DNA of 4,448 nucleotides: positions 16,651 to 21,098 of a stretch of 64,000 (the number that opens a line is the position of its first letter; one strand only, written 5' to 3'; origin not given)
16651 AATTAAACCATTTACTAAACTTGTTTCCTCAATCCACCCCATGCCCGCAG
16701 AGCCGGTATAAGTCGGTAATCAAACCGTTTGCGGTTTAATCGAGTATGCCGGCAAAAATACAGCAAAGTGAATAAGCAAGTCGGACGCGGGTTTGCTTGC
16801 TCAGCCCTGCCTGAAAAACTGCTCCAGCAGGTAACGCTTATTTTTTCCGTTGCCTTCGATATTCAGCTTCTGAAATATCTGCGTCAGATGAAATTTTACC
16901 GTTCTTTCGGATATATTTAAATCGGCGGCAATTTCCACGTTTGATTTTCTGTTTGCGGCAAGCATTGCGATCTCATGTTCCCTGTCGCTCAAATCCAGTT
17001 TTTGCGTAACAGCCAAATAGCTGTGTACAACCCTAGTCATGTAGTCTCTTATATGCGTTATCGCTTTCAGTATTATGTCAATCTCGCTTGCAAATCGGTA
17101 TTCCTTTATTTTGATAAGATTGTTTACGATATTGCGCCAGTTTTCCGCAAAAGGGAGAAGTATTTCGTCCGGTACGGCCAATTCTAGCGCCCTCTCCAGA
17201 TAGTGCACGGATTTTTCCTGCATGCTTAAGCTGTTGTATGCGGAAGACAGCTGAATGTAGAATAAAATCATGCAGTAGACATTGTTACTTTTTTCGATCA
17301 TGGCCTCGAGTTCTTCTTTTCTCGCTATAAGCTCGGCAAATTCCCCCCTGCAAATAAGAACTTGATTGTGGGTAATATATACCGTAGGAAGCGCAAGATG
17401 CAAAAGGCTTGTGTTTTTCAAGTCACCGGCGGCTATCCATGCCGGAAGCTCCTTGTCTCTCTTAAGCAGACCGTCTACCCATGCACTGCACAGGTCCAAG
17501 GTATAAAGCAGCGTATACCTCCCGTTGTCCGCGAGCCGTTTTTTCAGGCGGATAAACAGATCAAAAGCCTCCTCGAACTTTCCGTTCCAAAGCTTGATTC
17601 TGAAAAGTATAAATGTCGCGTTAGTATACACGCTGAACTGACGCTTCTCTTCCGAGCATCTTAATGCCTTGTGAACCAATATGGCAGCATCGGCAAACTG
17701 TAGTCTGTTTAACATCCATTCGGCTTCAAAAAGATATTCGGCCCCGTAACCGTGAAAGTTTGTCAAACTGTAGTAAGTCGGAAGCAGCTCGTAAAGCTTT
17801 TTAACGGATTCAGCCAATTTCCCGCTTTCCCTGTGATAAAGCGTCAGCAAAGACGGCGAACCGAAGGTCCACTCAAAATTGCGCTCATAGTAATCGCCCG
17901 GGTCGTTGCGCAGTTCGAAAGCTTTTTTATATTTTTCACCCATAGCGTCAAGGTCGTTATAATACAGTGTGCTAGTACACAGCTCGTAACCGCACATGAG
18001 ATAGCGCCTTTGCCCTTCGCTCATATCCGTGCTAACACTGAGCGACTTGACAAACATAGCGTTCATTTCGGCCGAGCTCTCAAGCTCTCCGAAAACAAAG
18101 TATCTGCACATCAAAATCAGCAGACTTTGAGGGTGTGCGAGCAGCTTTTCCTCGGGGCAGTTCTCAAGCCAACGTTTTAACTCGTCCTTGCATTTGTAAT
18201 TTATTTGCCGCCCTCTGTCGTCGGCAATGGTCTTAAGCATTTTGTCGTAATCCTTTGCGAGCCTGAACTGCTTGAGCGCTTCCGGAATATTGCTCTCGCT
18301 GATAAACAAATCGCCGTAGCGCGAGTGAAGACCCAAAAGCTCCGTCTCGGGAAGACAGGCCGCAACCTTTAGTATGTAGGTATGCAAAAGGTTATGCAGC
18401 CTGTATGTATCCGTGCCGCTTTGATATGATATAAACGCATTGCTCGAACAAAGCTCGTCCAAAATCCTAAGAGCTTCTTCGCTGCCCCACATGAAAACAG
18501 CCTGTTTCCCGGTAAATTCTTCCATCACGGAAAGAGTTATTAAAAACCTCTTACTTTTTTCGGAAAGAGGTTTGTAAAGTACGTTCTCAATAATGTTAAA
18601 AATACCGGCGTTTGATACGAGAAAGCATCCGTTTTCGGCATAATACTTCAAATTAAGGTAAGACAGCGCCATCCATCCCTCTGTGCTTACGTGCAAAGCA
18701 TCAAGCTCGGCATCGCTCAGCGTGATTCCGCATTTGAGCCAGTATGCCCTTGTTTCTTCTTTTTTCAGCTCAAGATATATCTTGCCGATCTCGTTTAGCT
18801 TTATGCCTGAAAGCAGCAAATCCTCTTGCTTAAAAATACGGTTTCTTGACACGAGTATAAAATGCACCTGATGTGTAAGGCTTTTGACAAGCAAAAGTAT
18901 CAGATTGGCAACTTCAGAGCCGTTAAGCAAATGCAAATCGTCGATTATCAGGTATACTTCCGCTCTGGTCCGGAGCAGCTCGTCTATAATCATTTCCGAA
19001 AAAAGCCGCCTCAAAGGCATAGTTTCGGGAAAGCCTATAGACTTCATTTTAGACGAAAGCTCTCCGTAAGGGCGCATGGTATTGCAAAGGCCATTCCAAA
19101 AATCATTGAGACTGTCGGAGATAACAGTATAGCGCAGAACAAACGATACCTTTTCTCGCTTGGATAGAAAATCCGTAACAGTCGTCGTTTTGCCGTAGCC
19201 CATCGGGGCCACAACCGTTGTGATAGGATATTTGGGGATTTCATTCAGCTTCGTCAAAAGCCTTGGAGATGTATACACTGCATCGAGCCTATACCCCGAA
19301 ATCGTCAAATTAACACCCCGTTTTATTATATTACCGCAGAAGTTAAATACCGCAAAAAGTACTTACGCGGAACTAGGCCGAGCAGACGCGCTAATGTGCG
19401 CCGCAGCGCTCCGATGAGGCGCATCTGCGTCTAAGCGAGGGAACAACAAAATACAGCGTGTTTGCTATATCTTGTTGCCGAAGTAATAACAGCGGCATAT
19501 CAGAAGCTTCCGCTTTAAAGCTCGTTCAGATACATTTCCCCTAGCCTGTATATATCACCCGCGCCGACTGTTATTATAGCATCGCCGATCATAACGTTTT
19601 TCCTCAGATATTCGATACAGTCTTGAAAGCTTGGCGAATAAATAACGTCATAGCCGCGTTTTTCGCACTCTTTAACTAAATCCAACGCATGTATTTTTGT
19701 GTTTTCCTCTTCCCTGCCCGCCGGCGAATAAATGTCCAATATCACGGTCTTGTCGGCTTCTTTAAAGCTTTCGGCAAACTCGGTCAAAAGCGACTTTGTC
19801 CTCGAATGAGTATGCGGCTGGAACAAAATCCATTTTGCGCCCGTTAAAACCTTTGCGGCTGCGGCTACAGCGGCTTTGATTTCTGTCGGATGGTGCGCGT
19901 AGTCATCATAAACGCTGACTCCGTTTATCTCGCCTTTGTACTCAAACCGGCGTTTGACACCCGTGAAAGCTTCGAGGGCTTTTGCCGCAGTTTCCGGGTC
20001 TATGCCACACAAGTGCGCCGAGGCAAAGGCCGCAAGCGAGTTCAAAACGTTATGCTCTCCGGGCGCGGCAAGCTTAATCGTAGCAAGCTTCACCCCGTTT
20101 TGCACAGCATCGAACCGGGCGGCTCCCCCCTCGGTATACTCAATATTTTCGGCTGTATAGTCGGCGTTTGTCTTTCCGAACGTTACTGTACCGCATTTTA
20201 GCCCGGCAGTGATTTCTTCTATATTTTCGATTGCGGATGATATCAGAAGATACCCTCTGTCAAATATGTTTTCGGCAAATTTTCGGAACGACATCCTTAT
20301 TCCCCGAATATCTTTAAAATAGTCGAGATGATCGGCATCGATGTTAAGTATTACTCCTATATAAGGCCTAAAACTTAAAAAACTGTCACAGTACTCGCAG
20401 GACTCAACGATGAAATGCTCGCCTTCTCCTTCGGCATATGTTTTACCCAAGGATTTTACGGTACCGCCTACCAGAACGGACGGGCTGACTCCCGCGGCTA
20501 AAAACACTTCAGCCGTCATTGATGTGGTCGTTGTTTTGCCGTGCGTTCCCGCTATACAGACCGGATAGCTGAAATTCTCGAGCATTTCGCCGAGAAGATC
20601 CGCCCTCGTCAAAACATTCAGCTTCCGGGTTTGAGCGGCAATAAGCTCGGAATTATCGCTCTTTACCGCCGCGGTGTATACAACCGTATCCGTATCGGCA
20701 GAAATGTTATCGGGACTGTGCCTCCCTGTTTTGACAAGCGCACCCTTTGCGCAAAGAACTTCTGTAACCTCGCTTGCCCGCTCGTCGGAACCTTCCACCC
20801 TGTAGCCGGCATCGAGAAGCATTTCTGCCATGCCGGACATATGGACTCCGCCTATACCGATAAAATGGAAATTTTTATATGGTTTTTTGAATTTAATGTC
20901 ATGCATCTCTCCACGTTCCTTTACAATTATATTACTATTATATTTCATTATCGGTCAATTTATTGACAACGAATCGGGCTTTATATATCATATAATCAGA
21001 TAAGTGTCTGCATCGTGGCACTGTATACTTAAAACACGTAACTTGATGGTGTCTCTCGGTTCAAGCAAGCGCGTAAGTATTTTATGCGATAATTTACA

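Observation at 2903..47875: A family of modular MITE/BIME-like elements with ATTAC...GTAAT ends occupies most large intergenic gaps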

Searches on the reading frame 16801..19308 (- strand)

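Call 9: search_protein_families(library=ncbifam, proteins=[window:16801-19308:-])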
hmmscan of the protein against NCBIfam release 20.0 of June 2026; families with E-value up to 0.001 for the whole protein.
window:16801-19308:- (835 aa): 18 families
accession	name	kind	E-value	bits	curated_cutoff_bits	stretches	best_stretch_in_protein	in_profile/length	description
NF003420.0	PRK04841.1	equivalog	2e-33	115.5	537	2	6-398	11-414/903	HTH-type transcriptional regulator MalT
TIGR03020.2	EpsA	equivalog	5.3e-10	39.4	170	1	770-818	188-236/247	XrtB/PEP-CTERM-associated transcriptional regulator EpsA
NF052445.1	RespRegMctR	equivalog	4.9e-09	35.9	300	1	766-830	138-202/205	two-component system response regulator MctR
NF047785.1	respo_reg_MadR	equivalog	2.3e-08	33.7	300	1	761-817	136-193/209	MadR family response regulator transcription factor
NF007505.1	PRK10100.1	equivalog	4.3e-08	33.1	250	1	708-818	74-190/204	biofilm master transcriptional regulator CsgD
NF052366.1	photon_PedR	equivalog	1.4e-07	31.5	120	1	772-817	2-47/74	photosynthetic electron transport-dependent transcriptional regulator PedR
TIGR03541.1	reg_near_HchA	equivalog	3.5e-07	29.9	215.6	1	743-821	142-220/232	PA1136 family autoinducer-binding transcriptional regulator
NF007561.1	PRK10188.1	equivalog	4.8e-07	29.4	350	1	742-817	149-224/240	quorum-sensing transcriptional regulator SdiA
NF007935.0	PRK10651.1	equivalog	3.5e-06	26.4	250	1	769-818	152-201/216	two-component system response regulator NarL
NF041232.1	BagY_FevT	exception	2.4e-05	23.4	700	1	767-825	291-349/367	LuxR family transcriptional regulator BagY/FevT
NF007708.0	PRK10403.1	equivalog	2.5e-05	23.8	343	1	773-818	154-199/215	nitrate/nitrite response regulator protein NarP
TIGR02985.1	Sig70_bacteroi1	subfamily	0.00011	22.5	126.4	1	773-815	115-158/162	RNA polymerase sigma-70 factor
TIGR02937.1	sigma70-ECF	superfamily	0.00012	21.8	42.9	0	772-816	117-162/165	sigma-70 family RNA polymerase sigma factor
NF007018.1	PRK09483.1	equivalog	0.00012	21.8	280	1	772-820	148-196/217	UvrY/SirA/GacA family response regulator transcription factor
NF041830.1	RR_TF_ErdR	exception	0.00017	21.4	390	1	786-821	164-199/213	response regulator transcription factor ErdR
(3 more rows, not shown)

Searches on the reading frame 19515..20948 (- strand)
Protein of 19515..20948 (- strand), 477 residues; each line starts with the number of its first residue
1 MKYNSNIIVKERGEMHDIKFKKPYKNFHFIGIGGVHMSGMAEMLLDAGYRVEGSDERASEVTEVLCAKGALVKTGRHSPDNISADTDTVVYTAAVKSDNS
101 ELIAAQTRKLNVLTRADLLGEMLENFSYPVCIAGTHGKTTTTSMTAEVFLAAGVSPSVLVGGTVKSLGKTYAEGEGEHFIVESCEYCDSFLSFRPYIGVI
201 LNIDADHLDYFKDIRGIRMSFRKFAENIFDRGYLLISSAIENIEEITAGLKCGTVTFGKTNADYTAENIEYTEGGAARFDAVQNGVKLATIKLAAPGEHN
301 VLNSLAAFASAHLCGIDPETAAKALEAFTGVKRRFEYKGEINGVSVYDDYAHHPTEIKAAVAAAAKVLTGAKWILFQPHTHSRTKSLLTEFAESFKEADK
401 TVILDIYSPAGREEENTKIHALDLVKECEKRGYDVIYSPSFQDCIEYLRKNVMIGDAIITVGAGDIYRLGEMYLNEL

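Call 9: search_protein_families(library=ncbifam, proteins=[window:19515-20948:-])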
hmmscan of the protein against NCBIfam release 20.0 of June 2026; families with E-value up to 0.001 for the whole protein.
window:19515-20948:- (477 aa): 24 families
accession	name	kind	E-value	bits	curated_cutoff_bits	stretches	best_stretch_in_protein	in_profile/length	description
TIGR01082.1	murC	equivalog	1e-127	426.9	335.1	1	26-471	1-446/449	UDP-N-acetylmuramate--L-alanine ligase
NF011171.0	PRK14573.1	equivalog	4.4e-77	259.7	1015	1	25-472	5-443/809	bifunctional UDP-N-acetylmuramate--L-alanine ligase/D-alanine--D-alanine ligase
TIGR01081.1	mpl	equivalog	3.9e-60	204.1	388.7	1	27-465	2-435/448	UDP-N-acetylmuramate:L-alanyl-gamma-D-glutamyl-meso-diaminopimelate ligase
TIGR01087.1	murD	equivalog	1.4e-32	113.3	211.95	1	30-374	5-345/441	UDP-N-acetylmuramoyl-L-alanine--D-glutamate ligase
NF053645.1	pMurC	equivalog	1.3e-29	103.3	560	2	252-366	277-387/492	pseudomurein biosynthesis peptide ligase pMurC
NF001126.0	PRK00139.1-4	equivalog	1e-26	93.6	373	1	197-464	196-458/486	UDP-N-acetylmuramoyl-L-alanyl-D-glutamate--2,6-diaminopimelate ligase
TIGR01143.1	murF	subfamily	1.1e-24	87.2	288.6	1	194-369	149-323/418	UDP-N-acetylmuramoyl-tripeptide--D-alanyl-D-alanine ligase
NF001124.0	PRK00139.1-2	equivalog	1.2e-22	80.4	476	1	197-463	201-467/500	UDP-N-acetylmuramoyl-L-alanyl-D-glutamate--2,6-diaminopimelate ligase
TIGR01085.1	murE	subfamily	1.9e-21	76.5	257.3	1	197-465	180-448/472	UDP-N-acetylmuramyl-tripeptide synthetase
NF053646.1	pMurD1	equivalog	5.4e-20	71.5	610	2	197-466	187-444/465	pseudomurein biosynthesis peptide ligase pMurD1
NF053648.1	pMurE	equivalog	3.5e-18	65.6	600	1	194-463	189-451/464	pseudomurein biosynthesis peptide ligase pMurE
NF008896.0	PRK11929.1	equivalog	4.4e-18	64.5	1023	1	194-372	679-863/965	bifunctional UDP-N-acetylmuramoyl-L-alanyl-D-glutamate--2,6-diaminopimelate ligase MurE/UDP-N-acetylmuramoyl-tripeptide--D-alanyl-D-alanine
NF001123.0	PRK00139.1-1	equivalog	4.1e-16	58.7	586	1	197-432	199-434/493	UDP-N-acetylmuramoyl-L-alanyl-D-glutamate--2,6-diaminopimelate ligase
TIGR02068.2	cya_phycin_syn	equivalog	5.9e-12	44.4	850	1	197-459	567-845/862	cyanophycin synthetase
NF053647.1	pMurD2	equivalog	7.2e-12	44.9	550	1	40-227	15-206/405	pseudomurein biosynthesis peptide ligase pMurD2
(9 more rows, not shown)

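Call 14: find_homologous_proteins(query=window:19515-20948:-)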
Query window:19515-20948:- (477 aa): 8000 proteins with E <= 0.001 among 8000 candidates; the best 120 are listed.
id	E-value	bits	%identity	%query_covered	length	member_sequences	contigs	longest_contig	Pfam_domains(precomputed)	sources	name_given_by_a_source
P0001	0.0e+0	1039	100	97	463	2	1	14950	PF02875.27,PF08245.19,PF01225.31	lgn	-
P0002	4.8e-150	518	54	92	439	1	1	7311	PF02875.27,PF08245.19,PF01225.31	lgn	-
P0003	3.1e-145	502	52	96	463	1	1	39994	PF02875.27,PF08245.19,PF01225.31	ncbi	-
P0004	1.4e-139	484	50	95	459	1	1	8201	PF02875.27,PF08245.19,PF01225.31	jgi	-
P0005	1.7e-139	484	48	95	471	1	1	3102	PF02875.27,PF08245.19,PF01225.31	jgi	-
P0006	8.6e-139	481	51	95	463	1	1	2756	PF02875.27,PF08245.19,PF01225.31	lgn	-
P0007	4.0e-138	479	49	95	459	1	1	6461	PF02875.27,PF08245.19,PF01225.31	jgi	-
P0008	9.7e-138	478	48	96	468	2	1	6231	PF02875.27,PF08245.19,PF01225.31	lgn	-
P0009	1.3e-137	477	49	96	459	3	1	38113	PF02875.27,PF08245.19,PF01225.31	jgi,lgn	jgi:UDP-N-acetylmuramate--alanine ligase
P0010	2.6e-135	470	49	97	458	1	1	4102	PF02875.27,PF08245.19,PF01225.31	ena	-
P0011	2.7e-135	470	50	96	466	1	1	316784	PF02875.27,PF08245.19,PF01225.31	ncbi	-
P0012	1.6e-134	467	50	92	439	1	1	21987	PF02875.27,PF08245.19,PF01225.31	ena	-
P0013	1.7e-134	467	49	95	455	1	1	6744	PF02875.27,PF08245.19,PF01225.31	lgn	-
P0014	1.6e-133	464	50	97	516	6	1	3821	PF02875.27,PF08245.19,PF01225.31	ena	-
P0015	4.2e-133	462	48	96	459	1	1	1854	PF02875.27,PF08245.19,PF01225.31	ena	-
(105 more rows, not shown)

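Call 17: find_encoding_contigs(protein=P0001, flank=10000, max_places=10)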
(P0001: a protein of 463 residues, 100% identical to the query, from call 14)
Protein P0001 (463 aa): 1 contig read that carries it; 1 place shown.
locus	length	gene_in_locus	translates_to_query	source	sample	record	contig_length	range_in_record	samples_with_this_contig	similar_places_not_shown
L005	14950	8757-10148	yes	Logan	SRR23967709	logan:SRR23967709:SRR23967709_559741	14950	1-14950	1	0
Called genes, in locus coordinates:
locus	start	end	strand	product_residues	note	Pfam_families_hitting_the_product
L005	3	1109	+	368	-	?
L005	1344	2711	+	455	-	PF13375:RnfC_N, PF01512:Complex1_51K, PF13183:Fer4_8 (faint), PF10531:SLBB, PF00037:Fer4 (faint), PF12838:Fer4_7, PF13187:Fer4_9, PF13237:Fer4_10 (weak), +1 more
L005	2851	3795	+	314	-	PF03116:NQR2_RnfD_RnfE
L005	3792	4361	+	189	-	PF04205:FMN_bind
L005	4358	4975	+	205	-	PF02508:Rnf-Nqr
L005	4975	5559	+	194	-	PF02508:Rnf-Nqr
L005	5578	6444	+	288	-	PF04060:FeS, PF12838:Fer4_7 (weak), PF14697:Fer4_21 (weak), PF00037:Fer4 (weak), PF14697:Fer4_21 (weak), PF12838:Fer4_7 (weak), PF13187:Fer4_9 (weak), PF00037:Fer4 (weak), +4 more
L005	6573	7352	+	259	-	PF00795:CN_hydrolase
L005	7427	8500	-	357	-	PF07833:Cu_amine_oxidN1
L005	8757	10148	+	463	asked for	PF01225:Mur_ligase, PF08245:Mur_ligase_M, PF02875:Mur_ligase_C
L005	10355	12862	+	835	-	PF13401:AAA_22, PF25873:WHD_MalT, PF00196:GerE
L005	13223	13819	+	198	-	PF01944:SpoIIM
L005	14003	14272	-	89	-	PF07875:Coat_F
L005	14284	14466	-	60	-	-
